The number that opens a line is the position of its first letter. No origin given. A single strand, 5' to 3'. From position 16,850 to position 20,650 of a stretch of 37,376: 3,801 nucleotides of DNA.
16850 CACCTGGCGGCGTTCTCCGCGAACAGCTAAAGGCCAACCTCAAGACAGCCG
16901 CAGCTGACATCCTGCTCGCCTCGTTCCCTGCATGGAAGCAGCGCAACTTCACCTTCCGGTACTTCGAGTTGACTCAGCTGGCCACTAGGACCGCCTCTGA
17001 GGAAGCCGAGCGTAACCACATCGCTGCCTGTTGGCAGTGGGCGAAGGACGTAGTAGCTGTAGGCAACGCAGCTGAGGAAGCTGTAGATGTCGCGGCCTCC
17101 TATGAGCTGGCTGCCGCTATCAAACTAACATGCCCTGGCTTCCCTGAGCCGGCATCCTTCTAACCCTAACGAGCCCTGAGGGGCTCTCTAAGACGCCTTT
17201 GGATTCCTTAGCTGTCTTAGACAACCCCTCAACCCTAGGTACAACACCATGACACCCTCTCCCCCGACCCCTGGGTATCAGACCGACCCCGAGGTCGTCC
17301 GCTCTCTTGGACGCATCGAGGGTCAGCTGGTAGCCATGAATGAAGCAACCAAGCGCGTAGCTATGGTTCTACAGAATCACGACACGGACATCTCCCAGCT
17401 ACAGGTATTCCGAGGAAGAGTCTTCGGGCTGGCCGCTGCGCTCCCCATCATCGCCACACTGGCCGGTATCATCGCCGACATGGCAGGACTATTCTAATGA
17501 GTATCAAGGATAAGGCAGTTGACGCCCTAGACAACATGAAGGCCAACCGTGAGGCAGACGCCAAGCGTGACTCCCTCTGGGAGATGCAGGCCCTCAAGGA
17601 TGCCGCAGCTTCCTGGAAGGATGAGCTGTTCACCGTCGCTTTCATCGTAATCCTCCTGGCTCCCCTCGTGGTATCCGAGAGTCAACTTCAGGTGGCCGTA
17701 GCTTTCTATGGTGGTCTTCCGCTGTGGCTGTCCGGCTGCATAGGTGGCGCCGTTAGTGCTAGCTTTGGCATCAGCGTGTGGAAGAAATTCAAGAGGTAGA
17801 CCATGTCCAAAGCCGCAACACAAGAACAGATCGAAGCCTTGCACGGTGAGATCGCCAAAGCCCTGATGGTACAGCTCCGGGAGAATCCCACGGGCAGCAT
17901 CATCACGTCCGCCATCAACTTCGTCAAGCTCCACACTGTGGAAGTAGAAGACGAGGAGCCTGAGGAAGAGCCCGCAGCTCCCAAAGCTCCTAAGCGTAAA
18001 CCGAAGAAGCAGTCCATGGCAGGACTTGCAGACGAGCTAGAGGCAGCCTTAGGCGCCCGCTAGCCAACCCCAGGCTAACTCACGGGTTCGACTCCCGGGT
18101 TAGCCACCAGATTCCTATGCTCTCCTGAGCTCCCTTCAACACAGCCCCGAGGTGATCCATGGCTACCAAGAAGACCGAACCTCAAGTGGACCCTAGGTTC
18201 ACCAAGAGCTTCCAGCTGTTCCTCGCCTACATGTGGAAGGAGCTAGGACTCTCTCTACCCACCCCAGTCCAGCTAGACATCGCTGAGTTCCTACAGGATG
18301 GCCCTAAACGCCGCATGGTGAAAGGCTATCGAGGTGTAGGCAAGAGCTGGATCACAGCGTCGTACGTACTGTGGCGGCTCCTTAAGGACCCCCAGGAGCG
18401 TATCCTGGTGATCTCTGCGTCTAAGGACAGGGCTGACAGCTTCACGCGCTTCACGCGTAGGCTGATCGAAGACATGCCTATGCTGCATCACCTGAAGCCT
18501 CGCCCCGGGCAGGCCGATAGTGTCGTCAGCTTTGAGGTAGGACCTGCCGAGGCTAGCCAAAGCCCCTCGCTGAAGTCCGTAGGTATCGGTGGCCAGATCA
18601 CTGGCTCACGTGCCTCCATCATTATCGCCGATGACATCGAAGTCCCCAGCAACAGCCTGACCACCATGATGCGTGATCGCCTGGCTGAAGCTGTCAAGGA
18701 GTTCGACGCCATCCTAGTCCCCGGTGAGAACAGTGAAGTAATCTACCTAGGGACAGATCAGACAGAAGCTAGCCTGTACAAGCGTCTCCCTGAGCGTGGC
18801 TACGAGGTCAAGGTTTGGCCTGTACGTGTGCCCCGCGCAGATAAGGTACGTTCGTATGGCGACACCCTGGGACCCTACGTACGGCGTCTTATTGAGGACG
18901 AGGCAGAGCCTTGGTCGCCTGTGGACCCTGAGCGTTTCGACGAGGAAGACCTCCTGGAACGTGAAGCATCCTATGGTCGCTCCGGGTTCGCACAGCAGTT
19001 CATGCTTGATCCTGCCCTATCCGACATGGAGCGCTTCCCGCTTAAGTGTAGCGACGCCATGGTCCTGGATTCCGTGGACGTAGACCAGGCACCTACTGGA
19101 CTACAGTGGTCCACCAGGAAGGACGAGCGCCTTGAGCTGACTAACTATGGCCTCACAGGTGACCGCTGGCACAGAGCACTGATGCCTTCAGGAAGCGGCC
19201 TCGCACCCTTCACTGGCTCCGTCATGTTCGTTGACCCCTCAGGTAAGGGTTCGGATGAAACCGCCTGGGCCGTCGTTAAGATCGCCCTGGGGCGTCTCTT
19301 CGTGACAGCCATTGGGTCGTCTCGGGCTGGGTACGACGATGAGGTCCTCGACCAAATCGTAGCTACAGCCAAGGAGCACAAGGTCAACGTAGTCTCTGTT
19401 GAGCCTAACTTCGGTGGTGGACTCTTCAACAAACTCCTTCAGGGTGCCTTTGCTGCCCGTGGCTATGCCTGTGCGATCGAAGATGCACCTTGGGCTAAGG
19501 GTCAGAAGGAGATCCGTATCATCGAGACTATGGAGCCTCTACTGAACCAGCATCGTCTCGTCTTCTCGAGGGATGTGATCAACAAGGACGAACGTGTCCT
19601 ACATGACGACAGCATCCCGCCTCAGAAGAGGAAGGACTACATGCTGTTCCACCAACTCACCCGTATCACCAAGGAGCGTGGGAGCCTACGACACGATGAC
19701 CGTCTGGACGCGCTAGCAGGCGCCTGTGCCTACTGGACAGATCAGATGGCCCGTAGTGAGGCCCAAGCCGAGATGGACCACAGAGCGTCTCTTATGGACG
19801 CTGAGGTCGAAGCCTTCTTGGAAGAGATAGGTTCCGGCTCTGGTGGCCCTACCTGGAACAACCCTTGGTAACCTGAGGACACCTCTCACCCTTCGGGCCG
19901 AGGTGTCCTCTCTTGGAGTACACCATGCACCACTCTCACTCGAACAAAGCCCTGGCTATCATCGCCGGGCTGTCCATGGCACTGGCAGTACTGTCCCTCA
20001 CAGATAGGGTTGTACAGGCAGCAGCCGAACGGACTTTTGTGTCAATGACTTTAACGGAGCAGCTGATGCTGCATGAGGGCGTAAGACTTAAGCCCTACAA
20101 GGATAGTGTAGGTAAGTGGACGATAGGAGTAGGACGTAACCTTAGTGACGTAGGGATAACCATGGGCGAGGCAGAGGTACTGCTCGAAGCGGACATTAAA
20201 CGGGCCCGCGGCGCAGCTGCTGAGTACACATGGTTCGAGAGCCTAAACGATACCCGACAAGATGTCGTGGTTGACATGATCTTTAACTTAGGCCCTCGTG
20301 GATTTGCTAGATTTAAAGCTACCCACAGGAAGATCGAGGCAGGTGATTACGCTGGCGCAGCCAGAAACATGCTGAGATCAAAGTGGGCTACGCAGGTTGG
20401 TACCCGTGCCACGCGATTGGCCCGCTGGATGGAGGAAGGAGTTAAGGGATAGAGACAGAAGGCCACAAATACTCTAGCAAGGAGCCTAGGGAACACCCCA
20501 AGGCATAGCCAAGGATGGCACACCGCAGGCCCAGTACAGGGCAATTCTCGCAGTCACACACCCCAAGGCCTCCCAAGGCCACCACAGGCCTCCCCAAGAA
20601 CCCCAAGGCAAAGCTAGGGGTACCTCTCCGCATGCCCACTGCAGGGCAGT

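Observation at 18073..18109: tRNA-like acceptor/T-arm minihelix with a genomically encoded ACCA end, between small and large terminase genes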

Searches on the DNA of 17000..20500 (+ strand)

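Call 10: search_dna_similar(query=window:17000-20500:+, collection=phages, mode=distant, max_rows=30)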
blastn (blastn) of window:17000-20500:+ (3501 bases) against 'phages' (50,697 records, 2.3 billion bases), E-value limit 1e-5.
Records with a match: 557; places in all: 557; records where one place covers at least 80% of the query: 0.
Best place of each record, by identity: 95-99% 1; 80-90% 7; 60-80% 549.
By first word of the organism name: Klebsiella 328; Escherichia 73; Pseudomonas 34; Ralstonia 14; Kayfunavirus 13; Enterobacter 13; Dickeya 10; Citrobacter 9; Salmonella 8; Roseobacter 7; and 22 more.
By host as written in the record: Klebsiella pneumoniae 168; - 74; Escherichia coli 41; Klebsiella pneumoniae 135080 25; Klebsiella sp. 9; Pseudomonas sp. 8; Dickeya solani DSM28711 7; Ralstonia solanacearum 6; and 147 more.
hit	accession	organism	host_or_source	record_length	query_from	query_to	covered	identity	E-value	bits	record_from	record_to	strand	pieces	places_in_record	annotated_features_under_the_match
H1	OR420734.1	Roseobacter phage CRP-804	Paracoccaceae bacterium strain FZCC0196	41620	1259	2094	24%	64.3%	4e-19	104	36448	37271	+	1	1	DNA maturase B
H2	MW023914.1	Rhizobium phage vB_RleA_TRX32-1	Rhizobium leguminosarum TRX32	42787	1277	2010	21%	64.7%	1e-25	125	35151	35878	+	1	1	terminase large subunit DNA packaging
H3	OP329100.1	Pseudomonas phage LUZ100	Pseudomonas aeruginosa PaLo41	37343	1259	2750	18%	69.3%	3e-13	239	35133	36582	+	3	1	terminase large subunit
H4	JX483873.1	Rhizobium phage RHEph01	Rhizobium etli Brasil5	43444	1277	2010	19%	65.8%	3e-14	151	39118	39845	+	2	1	putative terminase protein large subunit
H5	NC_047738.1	Rhizobium phage RHEph01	Rhizobium etli Brasil5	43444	1277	2010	19%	65.8%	3e-14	151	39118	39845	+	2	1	terminase large subunit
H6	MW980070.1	Rhizobium phage RHEph21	Rhizobium gallicum sv. phaseoli R72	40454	1403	2010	17%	64.9%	9e-21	109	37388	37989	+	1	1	terminase large subunit protein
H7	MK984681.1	Bordetella phage vB_BbrP_BB8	Bordetella bronchiseptica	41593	1233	1823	17%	64.8%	1e-19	105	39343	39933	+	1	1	DNA maturase B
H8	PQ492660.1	Limnohabitans phage YIMV22061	Limnohabitans sp. YIMB22184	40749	1277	1839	16%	65.9%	3e-27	132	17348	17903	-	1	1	terminase large subunit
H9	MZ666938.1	Desulfovibrio phage ProddE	Desulfovibrio desulfuricans strain ...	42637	1259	1803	16%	63.7%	8e-9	71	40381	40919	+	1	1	TerL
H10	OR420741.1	Roseobacter phage CRP-118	Paracoccaceae bacterium strain FZCC0023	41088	1595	2046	13%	65.8%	1e-11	80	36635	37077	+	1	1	DNA maturase B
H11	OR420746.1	Roseobacter phage CRP-227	Paracoccaceae bacterium strain FZCC0040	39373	1315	2011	12%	67.3%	1e-6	124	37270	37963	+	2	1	DNA maturase B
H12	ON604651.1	Aeromonas phage JELG-KS1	Aeromonas salmonicida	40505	1476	2047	10%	68.5%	8e-9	131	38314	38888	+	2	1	terminase large subunit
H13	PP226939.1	Aeromonas phage phiA014S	Aeromonas hydrophila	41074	1484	2007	9%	70.2%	2e-10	137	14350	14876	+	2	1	terminase large subunit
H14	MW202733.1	Caudoviricetes sp.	Manatee Spring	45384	1388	1711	9%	64.6%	4e-6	62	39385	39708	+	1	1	terminase large subunit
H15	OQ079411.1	Pseudomonas phage phi 21A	river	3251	1476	1781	9%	66.2%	3e-7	65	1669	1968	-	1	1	terminase large subunit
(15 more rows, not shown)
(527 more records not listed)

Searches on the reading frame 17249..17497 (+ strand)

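Call 17: search_protein_families(library=phrogs, proteins=[window:17249-17497:+])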
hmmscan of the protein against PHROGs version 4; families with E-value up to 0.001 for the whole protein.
window:17249-17497:+ (82 aa): 1 family
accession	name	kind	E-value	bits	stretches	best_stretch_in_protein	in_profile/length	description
phrog_5225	-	unknown function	0.00066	21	1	15-79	18-83/92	-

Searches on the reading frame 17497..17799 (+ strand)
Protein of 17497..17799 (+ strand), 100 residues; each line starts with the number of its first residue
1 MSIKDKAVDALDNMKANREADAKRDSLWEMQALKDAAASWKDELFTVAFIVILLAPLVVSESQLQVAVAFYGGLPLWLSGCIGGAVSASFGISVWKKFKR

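Call 17: search_protein_families(library=phrogs, proteins=[window:17497-17799:+])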
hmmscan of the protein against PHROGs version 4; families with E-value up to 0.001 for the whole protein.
window:17497-17799:+ (100 aa): 1 family
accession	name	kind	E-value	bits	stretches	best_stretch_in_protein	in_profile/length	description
phrog_2524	-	unknown function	3e-12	47.5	1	14-99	31-125/142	-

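Call 31: search_protein_families(library=pfam, max_evalue=0.1, proteins=[window:17497-17799:+])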
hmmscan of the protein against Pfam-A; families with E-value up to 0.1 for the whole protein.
window:17497-17799:+ (100 aa): 0 families

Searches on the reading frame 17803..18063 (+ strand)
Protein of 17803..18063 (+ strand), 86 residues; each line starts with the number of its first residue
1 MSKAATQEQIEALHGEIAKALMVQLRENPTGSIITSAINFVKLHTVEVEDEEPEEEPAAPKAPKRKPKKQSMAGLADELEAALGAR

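Call 17: search_protein_families(library=phrogs, proteins=[window:17803-18063:+])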
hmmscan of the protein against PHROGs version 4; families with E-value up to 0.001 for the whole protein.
window:17803-18063:+ (86 aa): 0 families

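Call 31: search_protein_families(library=pfam, max_evalue=0.1, proteins=[window:17803-18063:+])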
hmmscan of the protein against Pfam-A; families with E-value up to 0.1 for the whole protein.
window:17803-18063:+ (86 aa): 1 family
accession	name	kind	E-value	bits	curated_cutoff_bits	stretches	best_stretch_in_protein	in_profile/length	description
PF11123.14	DNA_Packaging_2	-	0.00015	22.2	27.5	1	5-59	1-58/79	DNA packaging protein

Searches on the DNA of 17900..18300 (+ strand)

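Call 7: search_rna_families(source=window, start=17900, end=18300, threshold=evalue, max_evalue=10, show_alignments=3)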
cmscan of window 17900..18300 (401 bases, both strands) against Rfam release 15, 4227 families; matches with E-value up to 10: 5.
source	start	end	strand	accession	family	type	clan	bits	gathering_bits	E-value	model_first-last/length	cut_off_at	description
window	18020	18082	-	RF03417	mir-343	Gene; miRNA;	-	15.2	70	2.1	1-70/70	no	mir-343 microRNA precursor family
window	17901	17926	-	RF01139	sR2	Gene; snRNA; snoRNA; CD-box;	-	13.9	42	1.1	32-57/57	no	Small nucleolar RNA sR2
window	18073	18105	+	RF01684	mascRNA-menRNA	Gene;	-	13.5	42.5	6.9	1-56/56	no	MALAT1-associated small cytoplasmic RNA/MEN beta RNA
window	18143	18263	+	RF01974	H19_3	Gene; lncRNA;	-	12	46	6.9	1-116/116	no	H19 conserved region 3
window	17900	18046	+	RF02042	HOTTIP_3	Gene; lncRNA;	-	5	50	6.7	182-353/353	5'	HOXA transcript at the distal tip, conserved region 3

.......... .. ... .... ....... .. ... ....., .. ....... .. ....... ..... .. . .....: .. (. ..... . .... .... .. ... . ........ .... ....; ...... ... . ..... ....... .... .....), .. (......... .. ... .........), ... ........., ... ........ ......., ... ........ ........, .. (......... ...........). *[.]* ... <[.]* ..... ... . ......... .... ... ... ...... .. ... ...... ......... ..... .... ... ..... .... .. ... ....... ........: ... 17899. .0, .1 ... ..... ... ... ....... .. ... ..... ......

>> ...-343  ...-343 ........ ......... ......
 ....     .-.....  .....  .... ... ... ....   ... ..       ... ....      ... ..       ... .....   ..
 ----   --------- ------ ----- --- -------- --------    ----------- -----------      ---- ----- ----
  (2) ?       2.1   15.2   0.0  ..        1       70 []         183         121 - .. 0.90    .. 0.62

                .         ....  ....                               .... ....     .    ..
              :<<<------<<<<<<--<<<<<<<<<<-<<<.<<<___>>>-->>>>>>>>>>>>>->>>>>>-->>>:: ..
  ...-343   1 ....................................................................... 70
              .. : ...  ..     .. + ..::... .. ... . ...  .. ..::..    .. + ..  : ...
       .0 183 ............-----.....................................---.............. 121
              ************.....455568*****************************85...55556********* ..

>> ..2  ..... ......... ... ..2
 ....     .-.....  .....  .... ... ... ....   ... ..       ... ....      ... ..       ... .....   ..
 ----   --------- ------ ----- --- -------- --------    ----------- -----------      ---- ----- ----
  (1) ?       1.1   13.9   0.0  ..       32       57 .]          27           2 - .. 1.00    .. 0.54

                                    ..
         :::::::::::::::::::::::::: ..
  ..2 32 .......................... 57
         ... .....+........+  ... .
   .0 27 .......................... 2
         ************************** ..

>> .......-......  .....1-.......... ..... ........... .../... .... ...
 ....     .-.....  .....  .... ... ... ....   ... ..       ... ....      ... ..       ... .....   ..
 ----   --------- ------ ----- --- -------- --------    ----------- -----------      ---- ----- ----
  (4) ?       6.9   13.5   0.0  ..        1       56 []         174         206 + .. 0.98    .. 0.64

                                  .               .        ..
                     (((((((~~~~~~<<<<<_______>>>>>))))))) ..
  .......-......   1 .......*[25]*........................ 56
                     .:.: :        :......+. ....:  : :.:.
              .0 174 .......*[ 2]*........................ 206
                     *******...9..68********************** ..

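Call 28: search_dna_similar(query=window:18064-18158:+, collection=phages, mode=distant, max_evalue=10, max_rows=30)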
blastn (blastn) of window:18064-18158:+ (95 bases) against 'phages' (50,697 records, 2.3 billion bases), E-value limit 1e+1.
Records with a match: 10; places in all: 10; records where one place covers at least 80% of the query: 0.
Best place of each record, by identity: >=99% 10.
By first word of the organism name: Streptomyces 10.
By host as written in the record: Streptomyces griseus ATCC 10137 10.
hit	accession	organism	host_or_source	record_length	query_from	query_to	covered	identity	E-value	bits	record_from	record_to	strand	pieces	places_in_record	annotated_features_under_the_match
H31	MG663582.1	Streptomyces phage HaugeAnator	Streptomyces griseus ATCC 10137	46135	20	38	20%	100.0%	3e+0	36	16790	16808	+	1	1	tRNA-Cys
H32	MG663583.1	Streptomyces phage Percastrophe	Streptomyces griseus ATCC 10137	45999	20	38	20%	100.0%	3e+0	36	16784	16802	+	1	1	tRNA-Cys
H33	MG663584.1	Streptomyces phage Romero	Streptomyces griseus ATCC 10137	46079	20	38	20%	100.0%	3e+0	36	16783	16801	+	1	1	tRNA-Cys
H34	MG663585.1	Streptomyces phage ToriToki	Streptomyces griseus ATCC 10137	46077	20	38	20%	100.0%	3e+0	36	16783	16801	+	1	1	tRNA-Cys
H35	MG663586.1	Streptomyces phage ZooBear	Streptomyces griseus ATCC 10137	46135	20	38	20%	100.0%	3e+0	36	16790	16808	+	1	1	tRNA-Cys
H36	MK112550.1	Streptomyces phage Olicious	Streptomyces griseus ATCC 10137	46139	20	38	20%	100.0%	3e+0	36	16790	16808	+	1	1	22: tRNA-Cys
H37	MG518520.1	Streptomyces phage Immanuel3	Streptomyces griseus ATCC 10137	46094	20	38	20%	100.0%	3e+0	36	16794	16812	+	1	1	tRNA-Cys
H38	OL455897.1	Streptomyces phage Treat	Streptomyces griseus ATCC 10137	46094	20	38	20%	100.0%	3e+0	36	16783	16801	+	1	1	22: tRNA-Cys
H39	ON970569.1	Streptomyces phage JPandJE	Streptomyces griseus ATCC 10137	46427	20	38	20%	100.0%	3e+0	36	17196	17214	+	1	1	23: tRNA-Cys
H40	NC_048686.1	Streptomyces phage Immanuel3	Streptomyces griseus ATCC 10137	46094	20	38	20%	100.0%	3e+0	36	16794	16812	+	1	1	tRNA-Cys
